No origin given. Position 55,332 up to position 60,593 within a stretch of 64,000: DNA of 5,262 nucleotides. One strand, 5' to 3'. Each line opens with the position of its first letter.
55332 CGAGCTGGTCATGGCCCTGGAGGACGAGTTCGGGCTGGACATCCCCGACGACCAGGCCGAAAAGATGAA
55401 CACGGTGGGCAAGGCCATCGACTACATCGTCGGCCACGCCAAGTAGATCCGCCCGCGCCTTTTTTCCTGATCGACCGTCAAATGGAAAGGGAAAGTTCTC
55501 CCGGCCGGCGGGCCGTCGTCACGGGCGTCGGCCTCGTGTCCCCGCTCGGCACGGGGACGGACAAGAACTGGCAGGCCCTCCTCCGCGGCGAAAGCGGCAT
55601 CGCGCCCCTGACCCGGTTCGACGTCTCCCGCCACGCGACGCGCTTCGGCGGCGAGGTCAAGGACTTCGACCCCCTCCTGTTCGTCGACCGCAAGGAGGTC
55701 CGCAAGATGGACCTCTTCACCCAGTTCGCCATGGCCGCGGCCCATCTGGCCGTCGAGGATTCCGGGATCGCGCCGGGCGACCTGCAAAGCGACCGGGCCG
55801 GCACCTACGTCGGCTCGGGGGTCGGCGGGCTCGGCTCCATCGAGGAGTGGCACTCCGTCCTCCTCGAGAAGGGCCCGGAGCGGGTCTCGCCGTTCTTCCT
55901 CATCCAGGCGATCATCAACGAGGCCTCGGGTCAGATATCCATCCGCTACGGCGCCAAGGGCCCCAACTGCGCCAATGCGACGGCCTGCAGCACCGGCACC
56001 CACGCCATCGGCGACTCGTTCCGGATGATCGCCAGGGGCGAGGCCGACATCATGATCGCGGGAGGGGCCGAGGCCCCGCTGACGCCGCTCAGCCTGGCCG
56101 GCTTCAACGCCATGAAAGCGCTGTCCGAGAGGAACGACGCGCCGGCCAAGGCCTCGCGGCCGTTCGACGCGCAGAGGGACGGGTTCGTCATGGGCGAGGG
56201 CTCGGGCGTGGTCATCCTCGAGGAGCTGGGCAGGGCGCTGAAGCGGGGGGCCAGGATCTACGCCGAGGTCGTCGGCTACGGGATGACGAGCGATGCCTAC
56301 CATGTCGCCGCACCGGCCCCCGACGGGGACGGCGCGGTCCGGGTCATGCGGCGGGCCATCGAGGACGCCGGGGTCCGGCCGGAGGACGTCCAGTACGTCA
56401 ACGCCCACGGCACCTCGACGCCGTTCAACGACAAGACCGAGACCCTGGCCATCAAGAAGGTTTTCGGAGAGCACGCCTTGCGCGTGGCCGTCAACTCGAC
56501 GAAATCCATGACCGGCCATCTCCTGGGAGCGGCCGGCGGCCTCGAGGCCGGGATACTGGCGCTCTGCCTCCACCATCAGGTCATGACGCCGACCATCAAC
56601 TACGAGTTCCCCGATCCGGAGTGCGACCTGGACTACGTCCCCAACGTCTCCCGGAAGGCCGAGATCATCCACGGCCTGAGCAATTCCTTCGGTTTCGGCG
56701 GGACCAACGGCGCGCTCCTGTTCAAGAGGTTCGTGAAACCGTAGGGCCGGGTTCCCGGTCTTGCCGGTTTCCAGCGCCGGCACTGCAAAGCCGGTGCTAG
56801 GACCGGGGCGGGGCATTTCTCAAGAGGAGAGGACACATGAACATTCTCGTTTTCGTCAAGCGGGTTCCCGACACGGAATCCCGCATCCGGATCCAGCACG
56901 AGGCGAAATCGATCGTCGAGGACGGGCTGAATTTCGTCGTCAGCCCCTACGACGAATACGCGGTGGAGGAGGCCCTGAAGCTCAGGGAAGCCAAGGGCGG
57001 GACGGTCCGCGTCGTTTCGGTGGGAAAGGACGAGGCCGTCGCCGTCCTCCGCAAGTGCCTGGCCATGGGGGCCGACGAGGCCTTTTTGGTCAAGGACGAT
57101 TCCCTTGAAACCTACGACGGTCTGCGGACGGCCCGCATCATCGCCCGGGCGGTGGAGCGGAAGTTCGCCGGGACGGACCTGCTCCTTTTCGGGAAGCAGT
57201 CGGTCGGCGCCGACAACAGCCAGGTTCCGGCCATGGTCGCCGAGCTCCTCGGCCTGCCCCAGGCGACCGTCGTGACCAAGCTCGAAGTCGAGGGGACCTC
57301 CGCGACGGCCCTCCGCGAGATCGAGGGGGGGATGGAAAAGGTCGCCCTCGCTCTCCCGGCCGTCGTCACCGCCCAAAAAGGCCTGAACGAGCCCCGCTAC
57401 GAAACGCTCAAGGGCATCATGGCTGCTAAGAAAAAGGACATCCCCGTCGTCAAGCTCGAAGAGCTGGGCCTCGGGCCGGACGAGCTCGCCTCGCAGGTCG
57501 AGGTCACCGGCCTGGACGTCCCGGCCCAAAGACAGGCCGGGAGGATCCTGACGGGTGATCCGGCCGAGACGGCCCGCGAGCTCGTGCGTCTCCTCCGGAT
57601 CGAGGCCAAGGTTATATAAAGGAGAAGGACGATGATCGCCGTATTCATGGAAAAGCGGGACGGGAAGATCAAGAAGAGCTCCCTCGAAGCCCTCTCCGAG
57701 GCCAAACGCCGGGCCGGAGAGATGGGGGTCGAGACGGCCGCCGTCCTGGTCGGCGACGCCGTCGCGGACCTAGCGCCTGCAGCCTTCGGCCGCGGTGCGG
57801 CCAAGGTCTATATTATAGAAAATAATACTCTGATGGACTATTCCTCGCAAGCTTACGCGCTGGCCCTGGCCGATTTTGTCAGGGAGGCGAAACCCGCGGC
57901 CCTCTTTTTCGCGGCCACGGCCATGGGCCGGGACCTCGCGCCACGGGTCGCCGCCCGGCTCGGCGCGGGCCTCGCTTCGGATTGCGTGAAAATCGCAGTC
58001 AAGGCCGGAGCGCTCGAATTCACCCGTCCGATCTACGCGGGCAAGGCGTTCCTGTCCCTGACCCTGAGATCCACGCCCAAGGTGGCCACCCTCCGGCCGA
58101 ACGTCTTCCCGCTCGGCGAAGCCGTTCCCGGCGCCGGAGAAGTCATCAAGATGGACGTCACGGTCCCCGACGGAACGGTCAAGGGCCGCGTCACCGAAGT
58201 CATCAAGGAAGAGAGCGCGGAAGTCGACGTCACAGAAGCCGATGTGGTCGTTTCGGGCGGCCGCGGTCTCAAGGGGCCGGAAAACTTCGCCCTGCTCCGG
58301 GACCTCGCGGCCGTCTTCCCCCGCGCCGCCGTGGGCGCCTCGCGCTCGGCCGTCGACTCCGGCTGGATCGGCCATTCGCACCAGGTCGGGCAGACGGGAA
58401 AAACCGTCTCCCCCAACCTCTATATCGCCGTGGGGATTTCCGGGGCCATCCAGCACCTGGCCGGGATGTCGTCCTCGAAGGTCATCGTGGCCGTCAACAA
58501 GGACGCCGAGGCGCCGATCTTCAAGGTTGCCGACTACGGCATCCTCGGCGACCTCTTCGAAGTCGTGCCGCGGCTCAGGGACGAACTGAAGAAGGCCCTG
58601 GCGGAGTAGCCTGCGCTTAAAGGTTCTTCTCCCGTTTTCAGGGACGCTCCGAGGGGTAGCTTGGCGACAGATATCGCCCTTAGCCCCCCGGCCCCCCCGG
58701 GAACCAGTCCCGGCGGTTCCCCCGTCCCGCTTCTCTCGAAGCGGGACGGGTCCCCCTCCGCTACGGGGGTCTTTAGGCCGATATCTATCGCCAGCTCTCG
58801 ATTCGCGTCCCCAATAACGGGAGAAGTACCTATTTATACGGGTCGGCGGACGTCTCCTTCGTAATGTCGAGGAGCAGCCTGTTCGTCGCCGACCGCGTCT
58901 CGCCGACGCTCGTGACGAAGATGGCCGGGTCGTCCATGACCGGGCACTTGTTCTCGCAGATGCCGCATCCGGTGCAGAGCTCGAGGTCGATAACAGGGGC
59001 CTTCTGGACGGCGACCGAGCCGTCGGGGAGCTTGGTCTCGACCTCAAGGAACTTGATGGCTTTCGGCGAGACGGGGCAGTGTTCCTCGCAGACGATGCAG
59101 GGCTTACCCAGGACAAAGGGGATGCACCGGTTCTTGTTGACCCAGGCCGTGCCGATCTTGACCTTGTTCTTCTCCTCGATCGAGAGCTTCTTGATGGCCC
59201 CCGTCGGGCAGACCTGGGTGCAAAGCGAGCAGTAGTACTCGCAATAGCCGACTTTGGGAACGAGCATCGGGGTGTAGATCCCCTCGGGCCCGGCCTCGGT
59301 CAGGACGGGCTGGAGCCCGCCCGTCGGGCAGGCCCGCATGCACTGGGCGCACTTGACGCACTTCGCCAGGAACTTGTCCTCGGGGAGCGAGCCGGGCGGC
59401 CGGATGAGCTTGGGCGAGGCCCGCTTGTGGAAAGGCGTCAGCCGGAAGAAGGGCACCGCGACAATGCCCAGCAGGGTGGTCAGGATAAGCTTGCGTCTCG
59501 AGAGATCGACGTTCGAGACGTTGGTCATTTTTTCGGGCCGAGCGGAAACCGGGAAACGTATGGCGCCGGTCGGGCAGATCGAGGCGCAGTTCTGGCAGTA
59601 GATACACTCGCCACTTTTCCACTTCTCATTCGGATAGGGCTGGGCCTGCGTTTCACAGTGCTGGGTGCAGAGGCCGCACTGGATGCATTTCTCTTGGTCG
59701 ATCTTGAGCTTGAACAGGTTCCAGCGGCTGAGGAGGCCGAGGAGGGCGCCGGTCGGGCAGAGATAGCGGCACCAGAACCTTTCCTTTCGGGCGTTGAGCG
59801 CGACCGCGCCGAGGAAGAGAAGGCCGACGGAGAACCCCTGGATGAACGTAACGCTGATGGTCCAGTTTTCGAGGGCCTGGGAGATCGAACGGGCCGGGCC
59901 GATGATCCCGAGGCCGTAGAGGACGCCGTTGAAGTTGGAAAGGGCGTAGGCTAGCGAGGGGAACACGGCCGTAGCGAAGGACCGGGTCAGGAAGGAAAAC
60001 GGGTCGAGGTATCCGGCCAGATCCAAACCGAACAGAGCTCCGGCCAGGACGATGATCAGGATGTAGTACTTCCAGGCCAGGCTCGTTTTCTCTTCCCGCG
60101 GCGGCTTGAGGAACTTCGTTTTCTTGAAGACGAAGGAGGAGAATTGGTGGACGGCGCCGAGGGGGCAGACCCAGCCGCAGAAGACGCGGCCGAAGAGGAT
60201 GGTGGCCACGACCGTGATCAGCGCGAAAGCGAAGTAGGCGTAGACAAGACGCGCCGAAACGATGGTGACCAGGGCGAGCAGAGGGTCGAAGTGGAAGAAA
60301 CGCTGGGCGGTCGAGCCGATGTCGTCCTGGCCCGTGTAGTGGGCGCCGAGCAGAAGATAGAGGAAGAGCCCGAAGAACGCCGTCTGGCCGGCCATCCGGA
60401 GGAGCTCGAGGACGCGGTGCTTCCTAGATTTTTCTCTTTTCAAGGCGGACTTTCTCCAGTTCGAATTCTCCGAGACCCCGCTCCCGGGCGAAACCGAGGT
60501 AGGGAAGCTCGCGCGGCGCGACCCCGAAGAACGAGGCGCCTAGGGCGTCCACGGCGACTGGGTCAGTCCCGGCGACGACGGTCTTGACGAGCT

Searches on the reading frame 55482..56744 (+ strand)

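Call 65: search_protein_families(library=pfam, proteins=[window:55482-56744:+], max_evalue=0.001)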
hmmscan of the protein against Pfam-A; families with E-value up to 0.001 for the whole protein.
window:55482-56744:+ (420 aa): 3 families
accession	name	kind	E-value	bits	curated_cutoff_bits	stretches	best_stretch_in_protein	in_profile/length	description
PF00109.32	ketoacyl-synt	-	8.5e-60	202.9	20.8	1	10-250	3-250/252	Beta-ketoacyl synthase, N-terminal domain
PF02801.28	Ketoacyl-synt_C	-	2.8e-41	140.7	20.8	1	260-375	1-119/119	Beta-ketoacyl synthase, C-terminal domain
PF00108.29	Thiolase_N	-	7.1e-05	22.7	26.4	0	167-197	83-113/260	Thiolase, N-terminal domain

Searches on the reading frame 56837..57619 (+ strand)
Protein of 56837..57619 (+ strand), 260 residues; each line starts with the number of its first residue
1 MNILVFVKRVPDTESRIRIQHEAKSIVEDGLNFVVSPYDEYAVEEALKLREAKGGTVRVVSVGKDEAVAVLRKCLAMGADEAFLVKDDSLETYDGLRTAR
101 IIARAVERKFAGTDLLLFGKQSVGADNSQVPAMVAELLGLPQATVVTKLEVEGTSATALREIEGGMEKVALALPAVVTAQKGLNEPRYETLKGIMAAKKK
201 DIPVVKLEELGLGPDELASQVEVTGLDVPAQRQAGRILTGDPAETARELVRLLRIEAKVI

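Call 65: search_protein_families(library=pfam, proteins=[window:56837-57619:+], max_evalue=0.001)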
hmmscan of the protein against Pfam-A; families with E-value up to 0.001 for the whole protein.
window:56837-57619:+ (260 aa): 1 family
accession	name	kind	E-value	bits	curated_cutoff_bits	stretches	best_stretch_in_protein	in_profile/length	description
PF01012.27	ETF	-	3.7e-47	160.9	26.7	1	26-209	4-180/181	Electron transfer flavoprotein domain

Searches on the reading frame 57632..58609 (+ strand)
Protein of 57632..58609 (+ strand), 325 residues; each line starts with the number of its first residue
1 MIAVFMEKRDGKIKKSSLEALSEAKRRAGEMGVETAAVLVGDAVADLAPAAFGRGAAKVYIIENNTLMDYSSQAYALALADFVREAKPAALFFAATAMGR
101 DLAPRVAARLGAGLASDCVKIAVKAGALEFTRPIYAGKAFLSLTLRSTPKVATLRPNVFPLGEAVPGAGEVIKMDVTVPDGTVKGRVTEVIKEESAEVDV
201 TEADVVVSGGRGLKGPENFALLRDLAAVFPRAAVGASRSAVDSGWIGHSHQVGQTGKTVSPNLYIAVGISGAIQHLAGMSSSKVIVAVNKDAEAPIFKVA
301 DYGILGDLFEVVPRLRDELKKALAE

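Call 65: search_protein_families(library=pfam, proteins=[window:57632-58609:+], max_evalue=0.001)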
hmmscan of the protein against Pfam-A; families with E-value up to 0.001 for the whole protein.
window:57632-58609:+ (325 aa): 2 families
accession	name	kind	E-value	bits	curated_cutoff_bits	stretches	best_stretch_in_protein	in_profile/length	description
PF01012.27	ETF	-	2.1e-42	145.4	26.7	1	4-177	3-179/181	Electron transfer flavoprotein domain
PF00766.25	ETF_alpha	-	6.2e-35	119.5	27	1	199-280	1-81/81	Electron transfer flavoprotein FAD-binding domain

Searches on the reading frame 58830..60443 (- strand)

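Call 65: search_protein_families(library=pfam, proteins=[window:58830-60443:-], max_evalue=0.001)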
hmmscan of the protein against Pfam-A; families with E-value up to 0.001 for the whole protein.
window:58830-60443:- (537 aa): 11 families
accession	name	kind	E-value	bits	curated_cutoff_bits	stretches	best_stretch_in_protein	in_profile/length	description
PF00037.32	Fer4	-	4.5e-25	86.8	21.1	4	247-267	2-22/24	4Fe-4S binding domain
PF12838.12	Fer4_7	-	1.4e-20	74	27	3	361-416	1-52/52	4Fe-4S dicluster domain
PF12801.12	Fer4_5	-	1.1e-16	60.9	22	2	68-108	3-43/48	4Fe-4S binding domain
PF13237.11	Fer4_10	-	1.7e-14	53.9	25.5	2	246-291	2-53/53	4Fe-4S dicluster domain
PF14697.11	Fer4_21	-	1.9e-14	53.9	35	2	247-296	2-58/59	4Fe-4S dicluster domain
PF13484.11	Fer4_16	-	2.6e-14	54.2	30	1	279-311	1-32/66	4Fe-4S double cluster binding domain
PF13187.11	Fer4_9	-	9e-14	51.7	27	2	279-375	1-50/52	4Fe-4S dicluster domain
PF12837.12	Fer4_6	-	2e-13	50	25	2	247-267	3-23/24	4Fe-4S binding domain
PF13183.11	Fer4_8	-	1.4e-08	35.6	27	0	487-507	2-22/68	4Fe-4S dicluster domain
PF12797.12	Fer4_2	-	8.9e-08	32.1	24.5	2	482-502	2-22/22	4Fe-4S binding domain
PF25160.1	LdpA_Fe-S-bd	-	2.5e-05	24.4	27.6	0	225-265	9-40/49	LdpA Fe-S cluster-binding domain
